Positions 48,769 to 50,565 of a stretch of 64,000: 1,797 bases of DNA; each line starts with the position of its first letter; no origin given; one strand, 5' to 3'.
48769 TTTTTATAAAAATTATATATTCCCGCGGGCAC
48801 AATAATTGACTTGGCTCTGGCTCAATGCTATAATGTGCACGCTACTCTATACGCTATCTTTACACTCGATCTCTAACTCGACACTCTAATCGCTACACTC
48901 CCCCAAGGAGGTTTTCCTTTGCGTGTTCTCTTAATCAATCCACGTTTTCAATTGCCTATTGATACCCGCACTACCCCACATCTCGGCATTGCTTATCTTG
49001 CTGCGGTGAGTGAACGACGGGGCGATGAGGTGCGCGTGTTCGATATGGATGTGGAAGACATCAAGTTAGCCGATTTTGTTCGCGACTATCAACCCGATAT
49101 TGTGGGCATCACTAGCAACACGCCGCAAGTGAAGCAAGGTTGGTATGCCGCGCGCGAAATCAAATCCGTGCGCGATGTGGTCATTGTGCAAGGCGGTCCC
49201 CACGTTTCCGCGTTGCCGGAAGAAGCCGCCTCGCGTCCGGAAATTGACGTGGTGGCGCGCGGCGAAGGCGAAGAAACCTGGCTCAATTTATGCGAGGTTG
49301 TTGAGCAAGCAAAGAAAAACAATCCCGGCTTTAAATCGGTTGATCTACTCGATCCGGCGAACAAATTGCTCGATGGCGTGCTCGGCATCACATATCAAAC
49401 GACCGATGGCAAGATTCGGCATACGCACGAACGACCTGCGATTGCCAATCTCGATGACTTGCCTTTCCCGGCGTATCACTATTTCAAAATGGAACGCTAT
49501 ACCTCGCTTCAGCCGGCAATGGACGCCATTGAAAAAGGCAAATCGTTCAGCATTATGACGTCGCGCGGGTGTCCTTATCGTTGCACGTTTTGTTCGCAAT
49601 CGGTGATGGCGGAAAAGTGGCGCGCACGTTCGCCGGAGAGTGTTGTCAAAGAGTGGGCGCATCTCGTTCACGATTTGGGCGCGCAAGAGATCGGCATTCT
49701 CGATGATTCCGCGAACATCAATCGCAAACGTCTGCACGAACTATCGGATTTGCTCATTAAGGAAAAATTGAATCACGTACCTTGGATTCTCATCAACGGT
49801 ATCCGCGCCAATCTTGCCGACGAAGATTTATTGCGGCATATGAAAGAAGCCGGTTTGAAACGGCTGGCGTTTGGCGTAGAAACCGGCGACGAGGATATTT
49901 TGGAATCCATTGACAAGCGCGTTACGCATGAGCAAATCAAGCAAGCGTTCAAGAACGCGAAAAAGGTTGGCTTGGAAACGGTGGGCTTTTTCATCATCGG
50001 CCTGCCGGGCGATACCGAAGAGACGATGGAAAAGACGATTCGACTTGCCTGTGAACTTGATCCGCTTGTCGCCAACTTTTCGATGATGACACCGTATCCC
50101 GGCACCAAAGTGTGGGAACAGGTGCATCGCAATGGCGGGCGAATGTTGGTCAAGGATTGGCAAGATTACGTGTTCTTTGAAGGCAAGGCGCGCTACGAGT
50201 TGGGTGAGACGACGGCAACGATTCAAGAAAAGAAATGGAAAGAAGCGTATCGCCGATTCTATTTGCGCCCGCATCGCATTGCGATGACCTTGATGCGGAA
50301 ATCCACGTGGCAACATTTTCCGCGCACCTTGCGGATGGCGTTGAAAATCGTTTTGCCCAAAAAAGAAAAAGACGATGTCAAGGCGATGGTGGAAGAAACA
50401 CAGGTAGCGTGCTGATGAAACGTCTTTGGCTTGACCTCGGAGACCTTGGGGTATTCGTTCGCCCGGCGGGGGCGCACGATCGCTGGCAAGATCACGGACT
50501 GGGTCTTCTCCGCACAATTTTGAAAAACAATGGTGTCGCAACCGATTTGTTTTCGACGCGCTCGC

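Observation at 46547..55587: Uncharacterised five-radical-SAM locus (four cobalamin-type + one SPASM/twitch-type) with metallophosphoesterase and small ORFs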

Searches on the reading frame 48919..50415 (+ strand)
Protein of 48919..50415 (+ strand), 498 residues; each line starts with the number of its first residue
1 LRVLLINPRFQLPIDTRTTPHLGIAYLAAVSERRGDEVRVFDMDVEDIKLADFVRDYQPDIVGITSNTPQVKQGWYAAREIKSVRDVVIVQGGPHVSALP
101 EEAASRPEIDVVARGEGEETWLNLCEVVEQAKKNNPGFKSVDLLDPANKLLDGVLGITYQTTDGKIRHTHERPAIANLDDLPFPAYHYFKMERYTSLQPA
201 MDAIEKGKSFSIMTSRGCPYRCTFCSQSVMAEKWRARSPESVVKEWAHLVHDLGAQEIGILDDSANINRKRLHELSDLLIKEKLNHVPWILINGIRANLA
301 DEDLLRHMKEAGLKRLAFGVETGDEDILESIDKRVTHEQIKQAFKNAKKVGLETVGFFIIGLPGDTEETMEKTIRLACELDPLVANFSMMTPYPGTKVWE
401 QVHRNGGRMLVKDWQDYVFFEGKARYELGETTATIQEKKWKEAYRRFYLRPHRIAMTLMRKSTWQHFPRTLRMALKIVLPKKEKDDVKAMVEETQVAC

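Call 4: search_protein_families(library=pfam, proteins=[window:48919-50415:+], max_evalue=0.01)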
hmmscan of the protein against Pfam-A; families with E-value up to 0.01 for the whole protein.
window:48919-50415:+ (498 aa): 3 families
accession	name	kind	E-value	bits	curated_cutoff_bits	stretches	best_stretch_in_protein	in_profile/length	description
PF04055.27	Radical_SAM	-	1.3e-30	107.2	29.5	1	214-377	3-166/166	Radical SAM superfamily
PF02310.24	B12-binding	-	3.1e-20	72.6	32.1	1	19-120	12-116/121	B12 binding domain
PF19864.5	Radical_SAM_N2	-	0.0015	18.5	29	1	85-135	85-132/151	Radical SAM proteins, N-terminal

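Call 5: search_protein_families(library=ncbifam, proteins=[window:48919-50415:+], max_evalue=0.01)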
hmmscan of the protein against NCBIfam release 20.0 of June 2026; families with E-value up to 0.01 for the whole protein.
window:48919-50415:+ (498 aa): 48 families (the best 25 are shown)
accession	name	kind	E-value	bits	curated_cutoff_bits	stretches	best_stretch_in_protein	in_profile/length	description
TIGR03471.1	HpnJ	equivalog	6.3e-61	206.7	577.6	1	39-461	48-446/472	hopanoid biosynthesis associated radical SAM protein HpnJ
TIGR02026.1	BchE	equivalog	3.7e-53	181.1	481.35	1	2-450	1-430/497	magnesium-protoporphyrin IX monomethyl ester anaerobic oxidative cyclase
NF038361.1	rSAM_Sden_1168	equivalog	9.4e-43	146.6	575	1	39-407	121-478/560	Sden_1168 family B12-binding radical SAM P-methyltransferase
NF050148.1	rSAM_ApyD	equivalog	1.3e-39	136.2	750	1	19-401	23-392/645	RiPP biosynthesis radical SAM protein ApyD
TIGR04479.1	bcpD_PhpK_rSAM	subfamily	1.2e-37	129.4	600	1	20-383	71-412/504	PhpK family radical SAM P-methyltransferase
TIGR04367.1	HpnR_B12_rSAM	equivalog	4.9e-36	124.3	650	2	210-404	187-375/490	hopanoid C-3 methylase HpnR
TIGR04072.2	rSAM_ladder_B12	equivalog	1e-34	119.9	360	2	205-407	176-377/443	lipid biosynthesis B12-binding/radical SAM protein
TIGR04013.1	B12_SAM_MJ_1487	hypoth_equivalog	5.1e-31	107.9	251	2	209-404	151-359/382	TIGR04013 family B12-binding domain/radical SAM domain-containing protein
TIGR03975.1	rSAM_ocin_1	subfamily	5.7e-31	107.7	281.85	1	52-380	122-430/606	RiPP maturation radical SAM C-methyltransferase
TIGR04385.1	B12_rSAM_cofa1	equivalog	4.8e-25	88.7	450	2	208-377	194-361/438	B12 lower ligand biosynthesis radical SAM protein BzaD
NF033070.1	rSAM_AprD4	equivalog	7.8e-25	87.7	500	1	161-402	153-390/456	AprD4 family radical SAM diol-dehydratase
TIGR04014.1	B12_SAM_MJ_0865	equivalog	1.9e-24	86.2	360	1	206-404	157-360/434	methyl-coenzyme M reductase glutamine C-methyltransferase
TIGR04295.1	B12_rSAM_oligo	hypoth_equivalog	5e-22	78.2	400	1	18-397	20-379/422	TIGR04295 family B12-binding domain-containing radical SAM protein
NF033712.0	B12_rSAM_KedN5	subfamily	5.9e-21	74.3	700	1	41-402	44-391/624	KedN5 family methylcobalamin-dependent radical SAM C-methyltransferase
TIGR03960.1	rSAM_fuse_unch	hypoth_equivalog_domain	1.7e-20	73.1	462.3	1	85-380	132-424/605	TIGR03960 family B12-binding radical SAM protein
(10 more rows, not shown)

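Call 6: find_encoding_contigs(protein=window:48919-50415:+, flank=10000, max_places=6)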
Protein window:48919-50415:+ (498 aa): no gene with exactly this product is on record in the collection.

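Call 9: find_homologous_proteins(query=window:48919-50415:+)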
Query window:48919-50415:+ (498 aa): 6618 proteins with E <= 0.001 among 8000 candidates; the best 120 are listed.
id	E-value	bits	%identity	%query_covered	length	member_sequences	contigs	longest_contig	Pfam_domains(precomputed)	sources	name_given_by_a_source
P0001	0.0e+0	1147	100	100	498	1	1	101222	PF04055.28,PF02310.25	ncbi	-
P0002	0.0e+0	1132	98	100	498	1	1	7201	PF04055.28,PF02310.25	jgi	-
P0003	0.0e+0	1129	98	100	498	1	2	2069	PF04055.28,PF02310.25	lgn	-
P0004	0.0e+0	1127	98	100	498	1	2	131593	PF04055.28,PF02310.25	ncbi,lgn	-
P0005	0.0e+0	1127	98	100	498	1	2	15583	PF04055.28,PF02310.25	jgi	jgi:anaerobic magnesium-protoporphyrin IX monomethyl ester cyclase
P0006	0.0e+0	1119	97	100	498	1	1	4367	PF04055.28,PF02310.25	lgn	-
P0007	0.0e+0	1082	94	100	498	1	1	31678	PF04055.28,PF02310.25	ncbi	-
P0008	0.0e+0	1076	93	100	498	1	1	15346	PF04055.28,PF02310.25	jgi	jgi:radical SAM superfamily enzyme YgiQ (UPF0313 family)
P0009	0.0e+0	1075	93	100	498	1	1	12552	PF04055.28,PF02310.25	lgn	-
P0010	0.0e+0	1074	94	99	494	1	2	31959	PF04055.28,PF02310.25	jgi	jgi:radical SAM superfamily enzyme YgiQ (UPF0313 family)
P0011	0.0e+0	1071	94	99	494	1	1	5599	PF04055.28,PF02310.25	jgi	jgi:radical SAM superfamily enzyme YgiQ (UPF0313 family)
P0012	0.0e+0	1066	91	100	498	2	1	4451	PF04055.28,PF02310.25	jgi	jgi:radical SAM superfamily enzyme YgiQ (UPF0313 family)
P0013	0.0e+0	1055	91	100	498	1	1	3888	PF04055.28,PF02310.25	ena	-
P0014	0.0e+0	1054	90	100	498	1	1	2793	PF04055.28,PF02310.25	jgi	jgi:radical SAM superfamily enzyme YgiQ (UPF0313 family)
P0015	0.0e+0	1050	90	100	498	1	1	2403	PF04055.28,PF02310.25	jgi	jgi:radical SAM superfamily enzyme YgiQ (UPF0313 family)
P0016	0.0e+0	1049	90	100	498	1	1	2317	PF04055.28,PF02310.25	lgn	-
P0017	0.0e+0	1038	89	100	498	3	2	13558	PF04055.28,PF02310.25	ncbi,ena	-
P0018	0.0e+0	1032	89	100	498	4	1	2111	PF04055.28,PF02310.25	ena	-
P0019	0.0e+0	1030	89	100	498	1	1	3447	PF04055.28,PF02310.25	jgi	jgi:anaerobic magnesium-protoporphyrin IX monomethyl ester cyclase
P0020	0.0e+0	1029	89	100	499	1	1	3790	PF04055.28,PF02310.25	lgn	-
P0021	0.0e+0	1028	89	100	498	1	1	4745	PF04055.28,PF02310.25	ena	-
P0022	0.0e+0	1026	89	96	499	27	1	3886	PF04055.28,PF02310.25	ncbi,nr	ncbi:anaerobic magnesium-protoporphyrin IX monomethyl ester cyclase [Anaerolineae bacterium]|nr:anae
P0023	0.0e+0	1019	88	100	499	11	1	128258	PF04055.28,PF02310.25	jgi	-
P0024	0.0e+0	1018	88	100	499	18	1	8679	PF04055.28,PF02310.25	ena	-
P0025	0.0e+0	1017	87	100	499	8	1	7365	PF04055.28,PF02310.25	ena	-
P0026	0.0e+0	1016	88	100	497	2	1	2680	PF04055.28,PF02310.25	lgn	-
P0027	0.0e+0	1012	87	100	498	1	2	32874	PF04055.28,PF02310.25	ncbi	-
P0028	0.0e+0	1010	86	100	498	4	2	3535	PF04055.28,PF02310.25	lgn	-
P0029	2.4e-294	995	86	100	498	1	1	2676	PF04055.28,PF02310.25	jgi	jgi:radical SAM superfamily enzyme YgiQ (UPF0313 family)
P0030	8.5e-293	989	86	99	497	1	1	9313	PF04055.28,PF02310.25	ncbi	-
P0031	4.7e-292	987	85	98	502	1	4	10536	PF04055.28,PF02310.25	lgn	-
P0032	4.1e-291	984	85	100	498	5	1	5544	PF04055.28,PF02310.25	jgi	-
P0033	1.1e-290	982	84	100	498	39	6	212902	PF04055.28,PF02310.25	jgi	jgi:anaerobic magnesium-protoporphyrin IX monomethyl ester cyclase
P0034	1.2e-289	979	85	100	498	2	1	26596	PF04055.28,PF02310.25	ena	-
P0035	7.1e-289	976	84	100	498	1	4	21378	PF04055.28,PF02310.25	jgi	jgi:radical SAM superfamily enzyme YgiQ (UPF0313 family)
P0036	2.7e-288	975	84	100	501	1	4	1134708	PF04055.28,PF02310.25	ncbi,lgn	-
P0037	1.3e-286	969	83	100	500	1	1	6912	PF04055.28,PF02310.25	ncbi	-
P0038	1.7e-286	969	84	100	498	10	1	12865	PF04055.28,PF02310.25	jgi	-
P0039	3.3e-286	968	84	100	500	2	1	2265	PF04055.28,PF02310.25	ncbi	-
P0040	1.5e-285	965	83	100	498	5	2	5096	PF04055.28,PF02310.25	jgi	-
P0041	2.4e-285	965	83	100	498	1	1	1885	PF04055.28,PF02310.25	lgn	-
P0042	2.8e-285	965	83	100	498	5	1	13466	PF04055.28,PF02310.25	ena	-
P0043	3.5e-285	964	83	99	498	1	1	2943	PF04055.28,PF02310.25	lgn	-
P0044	4.0e-285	964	83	100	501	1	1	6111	PF04055.28,PF02310.25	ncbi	-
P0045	7.5e-285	963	83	100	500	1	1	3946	PF04055.28,PF02310.25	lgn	-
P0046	4.0e-284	961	83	100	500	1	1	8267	PF04055.28,PF02310.25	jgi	jgi:radical SAM superfamily enzyme YgiQ (UPF0313 family)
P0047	6.7e-284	960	83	99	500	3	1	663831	PF04055.28,PF02310.25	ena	-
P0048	1.6e-283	959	83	100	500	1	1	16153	PF04055.28,PF02310.25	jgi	jgi:radical SAM superfamily enzyme YgiQ (UPF0313 family)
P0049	5.8e-283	957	82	100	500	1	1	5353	PF04055.28,PF02310.25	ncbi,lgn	-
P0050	4.7e-282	954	82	100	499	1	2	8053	PF04055.28,PF02310.25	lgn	-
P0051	9.6e-282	953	82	100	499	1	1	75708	PF04055.28,PF02310.25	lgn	-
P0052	1.1e-281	953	82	100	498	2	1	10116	PF04055.28,PF02310.25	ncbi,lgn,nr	ncbi:MAG: radical SAM protein [Chloroflexi bacterium]|nr:radical SAM protein [Chloroflexota bacteriu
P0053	2.6e-281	951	81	99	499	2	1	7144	PF04055.28,PF02310.25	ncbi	-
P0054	3.9e-281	951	81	100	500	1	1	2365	PF04055.28,PF02310.25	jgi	jgi:radical SAM superfamily enzyme YgiQ (UPF0313 family)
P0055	6.1e-281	950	82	100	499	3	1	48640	PF04055.28,PF02310.25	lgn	-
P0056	8.5e-281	950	81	100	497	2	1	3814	PF04055.28,PF02310.25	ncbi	-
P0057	1.8e-279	945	81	100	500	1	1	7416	PF04055.28,PF02310.25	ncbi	-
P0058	3.3e-279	945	82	100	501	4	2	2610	PF04055.28,PF02310.25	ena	-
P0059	2.0e-278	942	82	100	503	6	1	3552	PF04055.28,PF02310.25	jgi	jgi:anaerobic magnesium-protoporphyrin IX monomethyl ester cyclase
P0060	3.0e-278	941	81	100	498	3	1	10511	PF04055.28,PF02310.25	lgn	-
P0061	3.5e-278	941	82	100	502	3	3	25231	PF04055.28,PF02310.25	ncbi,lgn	-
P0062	6.9e-278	940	82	100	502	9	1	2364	PF04055.28,PF02310.25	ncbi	-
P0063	7.2e-278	940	81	100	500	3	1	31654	PF04055.28,PF02310.25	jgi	-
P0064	4.8e-276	934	81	100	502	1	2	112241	PF04055.28,PF02310.25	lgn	-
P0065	1.1e-275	933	80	100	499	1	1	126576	PF04055.28,PF02310.25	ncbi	ncbi:MAG: radical SAM protein [Anaerolineae bacterium]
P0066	1.9e-274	929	79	100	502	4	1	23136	PF04055.28,PF02310.25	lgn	-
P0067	7.3e-274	927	80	100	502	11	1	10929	PF04055.28,PF02310.25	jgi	-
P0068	1.3e-273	926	79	100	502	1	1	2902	PF04055.28,PF02310.25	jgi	jgi:radical SAM superfamily enzyme YgiQ (UPF0313 family)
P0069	1.8e-273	926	80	100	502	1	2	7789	PF04055.28,PF02310.25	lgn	-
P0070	5.8e-273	924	81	100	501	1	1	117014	PF04055.28,PF02310.25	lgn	-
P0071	1.1e-272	923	81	100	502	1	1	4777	PF04055.28,PF02310.25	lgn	-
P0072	1.5e-272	923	81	100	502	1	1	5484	PF04055.28,PF02310.25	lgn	-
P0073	2.0e-272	922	79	99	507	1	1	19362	PF04055.28,PF02310.25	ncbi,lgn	-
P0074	5.2e-272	921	80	100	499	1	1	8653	PF04055.28,PF02310.25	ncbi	ncbi:MAG: B12-binding domain-containing radical SAM protein [Rudaea sp.]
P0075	4.9e-271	918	79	100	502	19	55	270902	PF04055.28,PF02310.25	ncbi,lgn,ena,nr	ncbi:MAG: radical SAM protein [Chloroflexota bacterium]|nr:MAG: radical SAM protein [Chloroflexota b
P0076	8.7e-271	917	79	99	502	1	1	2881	PF04055.28,PF02310.25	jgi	-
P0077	2.2e-270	915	80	100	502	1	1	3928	PF04055.28,PF02310.25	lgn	-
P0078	7.7e-270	914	79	100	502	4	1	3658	PF04055.28,PF02310.25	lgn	-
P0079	1.6e-269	913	79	100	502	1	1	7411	PF04055.28,PF02310.25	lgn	-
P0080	1.3e-268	910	79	100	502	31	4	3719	PF04055.28,PF02310.25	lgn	-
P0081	1.1e-266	903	78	99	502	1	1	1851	PF04055.28,PF02310.25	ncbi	-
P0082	1.6e-266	903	78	99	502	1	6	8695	PF04055.28,PF02310.25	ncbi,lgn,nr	ncbi:MAG: hypothetical protein B6D41_06040 [Chloroflexi bacterium UTCFX4]|nr:MAG: hypothetical prote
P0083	3.2e-266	902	78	99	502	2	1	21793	PF04055.28,PF02310.25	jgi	jgi:radical SAM superfamily enzyme YgiQ (UPF0313 family)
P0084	2.5e-265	899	78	99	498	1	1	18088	PF04055.28,PF02310.25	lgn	-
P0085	3.2e-263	892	99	78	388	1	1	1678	PF04055.28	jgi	jgi:radical SAM superfamily enzyme YgiQ (UPF0313 family)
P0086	4.5e-258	875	76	99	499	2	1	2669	PF04055.28,PF02310.25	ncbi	-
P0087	8.6e-256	867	74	99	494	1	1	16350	PF04055.28,PF02310.25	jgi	-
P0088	3.1e-255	865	75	100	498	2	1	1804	PF04055.28,PF02310.25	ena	-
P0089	1.6e-254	863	75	99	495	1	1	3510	PF04055.28,PF02310.25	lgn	-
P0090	1.4e-252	857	74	99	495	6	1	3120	PF04055.28,PF02310.25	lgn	-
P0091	8.9e-236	801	74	93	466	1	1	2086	PF04055.28,PF02310.25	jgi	jgi:radical SAM superfamily enzyme YgiQ (UPF0313 family)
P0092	6.3e-234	795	70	100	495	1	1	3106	PF04055.28,PF02310.25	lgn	-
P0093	9.2e-234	795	69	98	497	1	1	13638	PF04055.28,PF02310.25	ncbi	-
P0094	1.5e-233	794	66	99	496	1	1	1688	PF04055.28,PF02310.25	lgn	-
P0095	2.9e-233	793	67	99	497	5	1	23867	PF04055.28,PF02310.25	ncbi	-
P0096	3.1e-233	793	67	100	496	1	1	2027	PF04055.28,PF02310.25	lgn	-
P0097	3.3e-233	793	75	91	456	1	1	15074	PF04055.28,PF02310.25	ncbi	-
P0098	3.8e-233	793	66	99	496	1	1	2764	PF04055.28,PF02310.25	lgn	-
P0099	1.0e-232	791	66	100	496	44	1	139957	PF04055.28,PF02310.25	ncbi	-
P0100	1.3e-232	791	66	99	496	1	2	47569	PF04055.28,PF02310.25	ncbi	-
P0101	5.4e-232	789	69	100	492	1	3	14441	PF04055.28,PF02310.25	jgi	jgi:radical SAM superfamily enzyme YgiQ (UPF0313 family)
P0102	6.6e-232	789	67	100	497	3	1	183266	PF04055.28,PF02310.25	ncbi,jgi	-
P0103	8.0e-232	788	69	99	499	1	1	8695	PF04055.28,PF02310.25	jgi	-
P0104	1.0e-231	788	68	99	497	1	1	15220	PF04055.28,PF02310.25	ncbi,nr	ncbi:MAG: radical SAM protein [Chloroflexi bacterium]|nr:MAG: radical SAM protein [Chloroflexota bac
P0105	1.0e-231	788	67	100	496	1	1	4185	PF04055.28,PF02310.25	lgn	-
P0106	1.2e-231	788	67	99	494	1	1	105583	PF04055.28,PF02310.25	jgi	jgi:radical SAM superfamily enzyme YgiQ (UPF0313 family)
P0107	1.4e-231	787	67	100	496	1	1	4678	PF04055.28,PF02310.25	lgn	-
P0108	1.5e-231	787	69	99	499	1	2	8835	PF04055.28,PF02310.25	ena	-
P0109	1.6e-231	787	66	100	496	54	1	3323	PF04055.28,PF02310.25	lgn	-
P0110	2.5e-231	787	69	98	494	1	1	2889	PF04055.28,PF02310.25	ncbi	-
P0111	2.9e-231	786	69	99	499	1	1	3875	PF04055.28,PF02310.25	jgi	-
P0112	4.2e-231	786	67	99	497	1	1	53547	PF04055.28,PF02310.25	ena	-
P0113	5.6e-231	786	67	99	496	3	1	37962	PF04055.28,PF02310.25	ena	-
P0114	6.0e-231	785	67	99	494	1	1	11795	PF04055.28,PF02310.25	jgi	jgi:radical SAM superfamily enzyme YgiQ (UPF0313 family)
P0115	1.0e-230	785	66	99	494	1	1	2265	PF04055.28,PF02310.25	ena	-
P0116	1.4e-230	784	68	99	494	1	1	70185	PF04055.28,PF02310.25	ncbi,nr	ncbi:MAG: radical SAM protein [Anaerolineae bacterium]|nr:radical SAM protein [Anaerolineae bacteriu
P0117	5.1e-230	782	66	99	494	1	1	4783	PF04055.28,PF02310.25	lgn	-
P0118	6.4e-230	782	68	100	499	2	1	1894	PF04055.28,PF02310.25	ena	-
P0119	6.6e-230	782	67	99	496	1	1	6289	PF04055.28,PF02310.25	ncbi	-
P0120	6.7e-230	782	67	99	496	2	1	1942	PF04055.28,PF02310.25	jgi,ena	-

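Call 10: find_encoding_contigs(protein=P0036, flank=10000, max_places=3)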
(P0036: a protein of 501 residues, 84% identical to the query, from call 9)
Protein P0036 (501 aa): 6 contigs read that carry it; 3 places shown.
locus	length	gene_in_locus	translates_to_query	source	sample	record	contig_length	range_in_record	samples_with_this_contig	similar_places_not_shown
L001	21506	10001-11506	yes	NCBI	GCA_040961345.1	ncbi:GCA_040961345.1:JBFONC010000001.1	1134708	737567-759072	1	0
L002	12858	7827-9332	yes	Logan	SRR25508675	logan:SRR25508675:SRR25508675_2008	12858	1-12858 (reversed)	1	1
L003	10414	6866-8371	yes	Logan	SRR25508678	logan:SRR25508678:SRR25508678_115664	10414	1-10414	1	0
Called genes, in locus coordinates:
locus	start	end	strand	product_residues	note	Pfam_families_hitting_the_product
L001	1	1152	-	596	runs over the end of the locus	PF01935:DUF87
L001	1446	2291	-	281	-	PF01261:AP_endonuc_2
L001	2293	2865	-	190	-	PF01797:Y1_Tnp (faint)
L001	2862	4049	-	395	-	PF01212:Beta_elim_lyase (faint), PF00155:Aminotran_1_2, PF01041:DegT_DnrJ_EryC1 (faint)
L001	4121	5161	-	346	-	PF08240:ADH_N, PF16912:Glu_dehyd_C, PF00107:ADH_zinc_N, PF13602:ADH_zinc_N_2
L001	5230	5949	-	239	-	PF00561:Abhydrolase_1 (faint), PF12146:Hydrolase_4, PF12697:Abhydrolase_6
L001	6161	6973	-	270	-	PF02585:PIG-L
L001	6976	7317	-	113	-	-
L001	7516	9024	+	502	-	PF00171:Aldedh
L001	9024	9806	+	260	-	PF00149:Metallophos, PF12850:Metallophos_2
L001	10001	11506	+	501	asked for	PF02310:B12-binding, PF04055:Radical_SAM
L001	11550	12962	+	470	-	PF02310:B12-binding (weak), PF04055:Radical_SAM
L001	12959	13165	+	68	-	-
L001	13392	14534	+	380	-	PF04055:Radical_SAM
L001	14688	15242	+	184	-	PF01058:Oxidored_q6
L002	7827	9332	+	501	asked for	PF02310:B12-binding, PF04055:Radical_SAM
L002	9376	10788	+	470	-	PF02310:B12-binding (weak), PF04055:Radical_SAM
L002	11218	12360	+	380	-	PF04055:Radical_SAM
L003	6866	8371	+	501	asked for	PF02310:B12-binding, PF04055:Radical_SAM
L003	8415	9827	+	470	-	PF02310:B12-binding (weak), PF04055:Radical_SAM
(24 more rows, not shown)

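Call 11: find_encoding_contigs(protein=P0102, flank=10000, max_places=3)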
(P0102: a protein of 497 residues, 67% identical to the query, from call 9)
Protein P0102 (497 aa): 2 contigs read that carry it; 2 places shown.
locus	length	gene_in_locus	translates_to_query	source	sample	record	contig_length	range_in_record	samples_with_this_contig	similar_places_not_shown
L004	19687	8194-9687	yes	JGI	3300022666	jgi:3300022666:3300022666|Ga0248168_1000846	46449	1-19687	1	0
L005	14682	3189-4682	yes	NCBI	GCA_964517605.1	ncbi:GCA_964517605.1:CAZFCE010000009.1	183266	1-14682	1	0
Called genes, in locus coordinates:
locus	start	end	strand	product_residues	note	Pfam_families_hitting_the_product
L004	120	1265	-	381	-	PF00931:NB-ARC (faint), PF25872:HTH_77 (weak)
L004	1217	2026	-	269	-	-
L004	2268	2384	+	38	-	-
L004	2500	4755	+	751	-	PF00239:Resolvase, PF07508:Recombinase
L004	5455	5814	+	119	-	PF01521:Fe-S_biosyn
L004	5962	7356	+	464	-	PF04055:Radical_SAM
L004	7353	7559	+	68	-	-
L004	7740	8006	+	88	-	-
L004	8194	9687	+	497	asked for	PF02310:B12-binding, PF04055:Radical_SAM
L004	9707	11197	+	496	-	PF02310:B12-binding, PF04055:Radical_SAM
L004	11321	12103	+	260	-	PF00378:ECH_1, PF16113:ECH_2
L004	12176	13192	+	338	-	PF04055:Radical_SAM, PF13186:SPASM (weak)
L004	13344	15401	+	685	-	PF00498:FHA, PF16697:Yop-YscD_cpl, PF11611:DUF4352, PF26549:Tricorn_N (weak), PF26550:Tricorn_2nd (weak), PF26549:Tricorn_N, PF07676:PD40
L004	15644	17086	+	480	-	PF02310:B12-binding, PF04055:Radical_SAM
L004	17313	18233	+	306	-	PF00294:PfkB, PF08543:Phos_pyr_kin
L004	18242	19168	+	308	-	PF01156:IU_nuc_hydro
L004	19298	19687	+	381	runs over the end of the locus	PF02608:Bmp, PF13407:Peripla_BP_4 (weak)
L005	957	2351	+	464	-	PF04055:Radical_SAM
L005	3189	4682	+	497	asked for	PF02310:B12-binding, PF04055:Radical_SAM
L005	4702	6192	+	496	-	PF02310:B12-binding, PF04055:Radical_SAM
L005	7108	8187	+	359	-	PF04055:Radical_SAM, PF13186:SPASM (weak)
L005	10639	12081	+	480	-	PF02310:B12-binding, PF04055:Radical_SAM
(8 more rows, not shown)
